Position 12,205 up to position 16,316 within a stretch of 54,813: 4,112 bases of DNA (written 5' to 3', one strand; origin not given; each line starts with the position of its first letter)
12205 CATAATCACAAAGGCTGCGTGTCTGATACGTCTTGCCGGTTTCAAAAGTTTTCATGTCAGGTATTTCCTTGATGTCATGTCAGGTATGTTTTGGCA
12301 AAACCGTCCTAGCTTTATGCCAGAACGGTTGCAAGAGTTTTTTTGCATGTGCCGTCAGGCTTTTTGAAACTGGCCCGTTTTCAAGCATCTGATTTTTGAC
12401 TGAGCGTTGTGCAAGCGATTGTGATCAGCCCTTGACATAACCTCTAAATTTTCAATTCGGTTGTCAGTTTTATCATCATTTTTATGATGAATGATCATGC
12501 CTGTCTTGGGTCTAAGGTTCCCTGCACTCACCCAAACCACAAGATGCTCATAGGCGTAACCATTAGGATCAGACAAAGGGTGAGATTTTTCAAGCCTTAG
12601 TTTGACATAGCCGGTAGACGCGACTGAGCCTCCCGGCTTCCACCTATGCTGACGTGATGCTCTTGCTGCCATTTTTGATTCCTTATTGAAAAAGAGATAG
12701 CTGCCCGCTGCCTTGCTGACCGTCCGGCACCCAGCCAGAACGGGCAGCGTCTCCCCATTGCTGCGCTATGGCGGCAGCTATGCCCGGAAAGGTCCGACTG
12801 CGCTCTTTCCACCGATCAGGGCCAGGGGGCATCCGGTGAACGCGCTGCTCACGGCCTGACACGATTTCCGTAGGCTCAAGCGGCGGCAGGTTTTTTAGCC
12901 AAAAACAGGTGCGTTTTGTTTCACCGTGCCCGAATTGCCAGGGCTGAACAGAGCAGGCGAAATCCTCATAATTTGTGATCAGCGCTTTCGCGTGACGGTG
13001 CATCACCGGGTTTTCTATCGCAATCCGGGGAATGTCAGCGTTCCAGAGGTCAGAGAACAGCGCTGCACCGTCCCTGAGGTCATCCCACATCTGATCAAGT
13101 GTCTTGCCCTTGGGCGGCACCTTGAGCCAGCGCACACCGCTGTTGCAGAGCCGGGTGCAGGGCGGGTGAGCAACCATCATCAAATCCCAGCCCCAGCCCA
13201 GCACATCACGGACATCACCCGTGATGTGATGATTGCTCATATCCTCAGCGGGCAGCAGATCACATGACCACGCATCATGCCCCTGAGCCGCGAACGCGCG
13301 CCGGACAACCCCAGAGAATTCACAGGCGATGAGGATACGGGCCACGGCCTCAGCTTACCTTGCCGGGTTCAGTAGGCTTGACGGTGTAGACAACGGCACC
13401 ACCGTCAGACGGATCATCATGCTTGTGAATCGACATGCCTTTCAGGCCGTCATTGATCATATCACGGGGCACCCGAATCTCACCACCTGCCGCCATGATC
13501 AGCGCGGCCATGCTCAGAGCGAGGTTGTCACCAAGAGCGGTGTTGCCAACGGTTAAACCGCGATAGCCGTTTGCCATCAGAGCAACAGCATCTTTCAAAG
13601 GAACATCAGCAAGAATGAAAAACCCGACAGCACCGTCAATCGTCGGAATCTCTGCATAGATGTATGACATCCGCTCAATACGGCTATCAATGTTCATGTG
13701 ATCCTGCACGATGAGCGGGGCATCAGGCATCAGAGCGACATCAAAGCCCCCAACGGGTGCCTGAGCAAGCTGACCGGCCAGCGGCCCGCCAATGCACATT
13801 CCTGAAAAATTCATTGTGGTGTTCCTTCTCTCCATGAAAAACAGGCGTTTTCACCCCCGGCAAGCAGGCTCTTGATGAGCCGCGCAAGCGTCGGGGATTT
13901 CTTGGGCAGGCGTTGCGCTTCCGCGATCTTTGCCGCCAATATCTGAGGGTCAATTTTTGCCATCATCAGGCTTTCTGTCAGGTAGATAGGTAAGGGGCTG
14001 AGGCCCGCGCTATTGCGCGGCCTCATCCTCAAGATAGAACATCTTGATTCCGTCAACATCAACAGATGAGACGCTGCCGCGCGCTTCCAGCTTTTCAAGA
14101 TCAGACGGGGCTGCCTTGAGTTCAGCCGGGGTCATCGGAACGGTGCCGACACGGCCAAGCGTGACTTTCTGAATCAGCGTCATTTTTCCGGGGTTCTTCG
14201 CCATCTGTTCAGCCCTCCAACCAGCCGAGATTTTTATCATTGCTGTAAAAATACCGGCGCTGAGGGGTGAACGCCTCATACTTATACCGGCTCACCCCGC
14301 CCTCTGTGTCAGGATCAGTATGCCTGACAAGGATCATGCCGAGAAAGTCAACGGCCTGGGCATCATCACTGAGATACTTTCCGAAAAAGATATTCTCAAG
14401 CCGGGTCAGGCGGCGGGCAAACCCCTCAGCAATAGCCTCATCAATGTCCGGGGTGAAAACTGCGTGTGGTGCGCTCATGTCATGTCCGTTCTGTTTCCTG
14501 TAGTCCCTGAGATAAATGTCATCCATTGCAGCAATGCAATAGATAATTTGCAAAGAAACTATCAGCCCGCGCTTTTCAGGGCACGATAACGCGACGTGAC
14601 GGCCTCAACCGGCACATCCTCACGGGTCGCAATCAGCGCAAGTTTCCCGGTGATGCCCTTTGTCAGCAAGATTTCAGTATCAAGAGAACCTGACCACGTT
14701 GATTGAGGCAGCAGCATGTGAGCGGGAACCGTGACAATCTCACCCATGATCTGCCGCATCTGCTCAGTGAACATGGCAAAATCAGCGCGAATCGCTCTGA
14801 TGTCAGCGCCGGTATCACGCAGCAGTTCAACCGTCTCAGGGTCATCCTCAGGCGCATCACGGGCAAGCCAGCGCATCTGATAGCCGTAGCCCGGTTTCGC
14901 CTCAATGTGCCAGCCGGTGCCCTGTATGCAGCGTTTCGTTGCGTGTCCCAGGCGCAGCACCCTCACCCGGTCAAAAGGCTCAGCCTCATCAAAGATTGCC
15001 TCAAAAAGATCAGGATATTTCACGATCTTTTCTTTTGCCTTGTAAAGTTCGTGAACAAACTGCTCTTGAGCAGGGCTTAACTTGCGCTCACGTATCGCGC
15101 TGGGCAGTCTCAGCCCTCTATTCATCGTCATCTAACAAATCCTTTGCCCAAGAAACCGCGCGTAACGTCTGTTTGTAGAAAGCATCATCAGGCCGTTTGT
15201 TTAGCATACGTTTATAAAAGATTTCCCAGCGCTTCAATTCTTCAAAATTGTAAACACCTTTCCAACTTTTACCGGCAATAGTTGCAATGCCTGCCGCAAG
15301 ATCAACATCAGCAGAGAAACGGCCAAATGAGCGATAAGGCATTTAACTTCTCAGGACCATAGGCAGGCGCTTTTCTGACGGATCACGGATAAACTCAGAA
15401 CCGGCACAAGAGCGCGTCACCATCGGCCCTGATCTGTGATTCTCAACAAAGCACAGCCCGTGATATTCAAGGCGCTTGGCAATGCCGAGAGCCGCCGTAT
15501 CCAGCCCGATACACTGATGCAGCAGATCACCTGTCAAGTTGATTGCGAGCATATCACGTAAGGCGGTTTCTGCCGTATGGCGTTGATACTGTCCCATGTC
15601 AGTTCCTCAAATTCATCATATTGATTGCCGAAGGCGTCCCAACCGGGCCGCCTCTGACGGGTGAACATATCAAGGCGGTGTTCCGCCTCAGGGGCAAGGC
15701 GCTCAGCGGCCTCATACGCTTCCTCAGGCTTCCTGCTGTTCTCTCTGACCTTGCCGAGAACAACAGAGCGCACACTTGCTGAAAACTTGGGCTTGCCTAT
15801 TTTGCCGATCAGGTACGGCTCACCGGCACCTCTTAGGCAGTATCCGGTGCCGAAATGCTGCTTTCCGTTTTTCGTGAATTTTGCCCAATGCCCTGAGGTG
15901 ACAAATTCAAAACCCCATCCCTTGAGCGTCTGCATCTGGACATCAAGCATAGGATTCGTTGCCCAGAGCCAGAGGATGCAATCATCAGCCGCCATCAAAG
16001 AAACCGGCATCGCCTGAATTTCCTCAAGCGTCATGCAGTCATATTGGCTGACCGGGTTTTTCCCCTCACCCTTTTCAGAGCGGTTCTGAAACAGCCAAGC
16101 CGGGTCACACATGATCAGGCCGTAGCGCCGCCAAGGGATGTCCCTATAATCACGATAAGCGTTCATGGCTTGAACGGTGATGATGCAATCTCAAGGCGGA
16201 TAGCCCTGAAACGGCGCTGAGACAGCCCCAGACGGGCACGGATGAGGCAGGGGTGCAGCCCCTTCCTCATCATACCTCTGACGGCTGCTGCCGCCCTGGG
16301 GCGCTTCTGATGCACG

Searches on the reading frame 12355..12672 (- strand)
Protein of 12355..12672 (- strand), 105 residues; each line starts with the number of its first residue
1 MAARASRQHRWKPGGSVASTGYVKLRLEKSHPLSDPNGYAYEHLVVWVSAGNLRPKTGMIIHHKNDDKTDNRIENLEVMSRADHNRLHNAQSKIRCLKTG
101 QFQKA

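Call 20: search_protein_families(library=pfam, proteins=[window:12355-12672:-], max_evalue=0.01)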
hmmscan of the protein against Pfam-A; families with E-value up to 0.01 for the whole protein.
window:12355-12672:- (105 aa): 1 family
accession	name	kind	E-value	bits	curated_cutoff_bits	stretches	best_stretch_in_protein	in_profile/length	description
PF13392.12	HNH_3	-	4.6e-13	49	24.8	1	41-86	2-46/46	HNH endonuclease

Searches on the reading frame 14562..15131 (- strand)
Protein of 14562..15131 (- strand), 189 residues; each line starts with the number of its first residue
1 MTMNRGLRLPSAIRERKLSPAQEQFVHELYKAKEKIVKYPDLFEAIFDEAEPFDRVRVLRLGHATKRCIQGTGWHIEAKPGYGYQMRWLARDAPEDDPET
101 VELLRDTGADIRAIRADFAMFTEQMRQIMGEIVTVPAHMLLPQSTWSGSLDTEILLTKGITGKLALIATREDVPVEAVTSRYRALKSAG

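Call 20: search_protein_families(library=pfam, proteins=[window:14562-15131:-], max_evalue=0.01)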
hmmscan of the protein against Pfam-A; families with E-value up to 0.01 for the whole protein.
window:14562-15131:- (189 aa): 0 families

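Call 62: search_protein_families(library=pfam, proteins=[window:14562-15131:-], max_evalue=10)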
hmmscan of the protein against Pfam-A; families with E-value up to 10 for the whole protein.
window:14562-15131:- (189 aa): 0 families

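Call 68: find_homologous_proteins(query=window:14562-15131:-, max_evalue=0.001)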
Query window:14562-15131:- (189 aa): 12 proteins with E <= 0.001 among 163 candidates.
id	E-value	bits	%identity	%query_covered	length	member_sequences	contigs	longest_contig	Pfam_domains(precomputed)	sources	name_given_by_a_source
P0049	9.7e-121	418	100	100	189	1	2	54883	-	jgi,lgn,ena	-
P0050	1.1e-76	274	66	100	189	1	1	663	PF00486.35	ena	-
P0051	1.0e-63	232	57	97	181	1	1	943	-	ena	-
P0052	2.1e-59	218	56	98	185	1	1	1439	PF00486.35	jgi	-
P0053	1.4e-58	215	55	98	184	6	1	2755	-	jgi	-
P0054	2.6e-57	211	55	98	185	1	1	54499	PF00486.35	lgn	-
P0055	2.4e-56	208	55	98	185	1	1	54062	-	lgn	-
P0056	4.4e-55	204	54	98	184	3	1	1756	-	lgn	-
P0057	5.1e-55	204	52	98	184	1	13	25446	-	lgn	-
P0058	1.4e-54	202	53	99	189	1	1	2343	-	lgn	-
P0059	5.2e-54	201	53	98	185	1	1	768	PF00486.35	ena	-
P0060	1.4e-53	199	53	98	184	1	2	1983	-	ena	-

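Call 79: predict_structure(alignment_id=A5)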
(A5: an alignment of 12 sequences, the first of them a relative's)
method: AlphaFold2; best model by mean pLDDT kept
length: 189 residues; sequences in the alignment: 12
mean_pLDDT: 81.7   pTM: 0.52
mean pLDDT of the five models: 81.7, 81.6, 79.2, 78.4, 70.6
residues with pLDDT >= 90: 57; 70-90: 107; 50-70: 20; < 50: 5
segments of 3 or more residues with pLDDT < 50: 1-5
pLDDT, mean of each block of 10 residues (from residue 1): 56 84 92 88 82 83 90 86 85 63 73 74 72 75 88 92 92 90 87
secondary structure, 60 per line:
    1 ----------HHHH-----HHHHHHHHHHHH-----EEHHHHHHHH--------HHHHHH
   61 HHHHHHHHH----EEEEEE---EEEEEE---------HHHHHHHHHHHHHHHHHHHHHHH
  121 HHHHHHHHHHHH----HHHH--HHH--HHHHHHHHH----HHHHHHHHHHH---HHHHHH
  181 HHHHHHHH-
elements in order: H11-14 H20-31 H39-46 H55-69 E74-79 E83-88 H98-132 H137-140 H148-156 H161-171 H175-188

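Call 82: fold_search(model_id=the predicted structure, library=pdb)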
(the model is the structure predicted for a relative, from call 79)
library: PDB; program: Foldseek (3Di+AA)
matches with E <= 10: 287; with E <= 0.001: 0
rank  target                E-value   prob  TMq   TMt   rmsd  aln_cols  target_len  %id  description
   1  8hvr_I                5.7e-03  0.99  0.33  0.25  17.7       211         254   16  Cryo-EM structure of AfsR-dependent transcription activation complex with afsS promoter (released 2023-12-27)
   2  7lza                  1.1e-02  1.00  0.34  0.30   1.8        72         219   25  Activated form of VanR from S. coelicolor (released 2021-07-14)
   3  4ixa_A                1.1e-02  1.00  0.35  0.62   2.5        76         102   13  Structure of DNA-binding domain of the response regulator SaeR from Staphylococcus epidermidis (released 2014-01-29)
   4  3rjp                  1.2e-02  1.00  0.35  0.65   2.7        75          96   16  Crystal structure of the DNA binding domain of CovR from Streptococcus pyogenes (released 2012-04-25)
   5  6iju                  1.5e-02  1.00  0.33  0.62   2.2        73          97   14  The DNA binding domain of a response regulator ArlR from Staphylococcus aureus (released 2019-10-16)
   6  7lz9                  1.6e-02  1.00  0.35  0.32   1.8        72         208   24  Inactive form of VanR from S. coelicolor (released 2021-07-14)
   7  6is4                  1.6e-02  1.00  0.34  0.61   2.1        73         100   14  Crystal Structure of Staphylococcus aureus response regulator ArlR DNA binding domain (released 2019-10-30)
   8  8b4d_B                1.8e-02  1.00  0.33  0.56   2.9        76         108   14  ToxR bacterial transcriptional regulator bound to 40 bp toxT promoter DNA (released 2023-08-09)
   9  2d1v                  2.1e-02  1.00  0.35  0.62   2.5        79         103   18  Crystal structure of DNA-binding domain of Bacillus subtilis YycF (released 2006-09-12)
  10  7cx5                  2.3e-02  1.00  0.35  0.72   1.5        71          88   15  Crystal structure of the DNA-binding domain of Bacillus subtilis CssR (released 2021-04-21)
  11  5ed4_F                2.4e-02  1.00  0.36  0.32   2.3        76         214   16  Structure of a PhoP-DNA complex (released 2016-04-27)
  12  3r0j_B                2.6e-02  1.00  0.35  0.31   2.0        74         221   16  Structure of PhoP from Mycobacterium tuberculosis (released 2011-07-13)
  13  5u8m_A                2.6e-02  1.00  0.34  0.28   2.4        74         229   18  A novel family of redox sensors in the streptococci evolved from two-component response regulators (released 2017-12-20)
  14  6cqg                  2.7e-02  1.00  0.35  0.66   1.9        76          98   18  YycF Effector Domain Structure without DNA bound (released 2019-06-19)
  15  5ed4_B                2.7e-02  1.00  0.36  0.32   2.3        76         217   16  Structure of a PhoP-DNA complex (released 2016-04-27)
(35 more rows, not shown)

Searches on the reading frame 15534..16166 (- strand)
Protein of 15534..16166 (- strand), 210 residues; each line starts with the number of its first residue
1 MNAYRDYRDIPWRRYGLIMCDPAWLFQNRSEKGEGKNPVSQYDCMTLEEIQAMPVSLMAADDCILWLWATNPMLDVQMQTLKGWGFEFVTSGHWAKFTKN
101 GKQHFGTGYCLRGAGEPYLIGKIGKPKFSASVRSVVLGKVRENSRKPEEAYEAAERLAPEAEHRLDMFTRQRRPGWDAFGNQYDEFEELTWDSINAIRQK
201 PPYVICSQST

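Call 20: search_protein_families(library=pfam, proteins=[window:15534-16166:-], max_evalue=0.01)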
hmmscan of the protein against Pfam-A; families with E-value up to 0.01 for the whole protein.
window:15534-16166:- (210 aa): 1 family
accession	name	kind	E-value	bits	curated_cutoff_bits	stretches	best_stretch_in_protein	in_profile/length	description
PF05063.20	MT-A70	-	2e-28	99.9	23.9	1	15-182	1-172/172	MT-A70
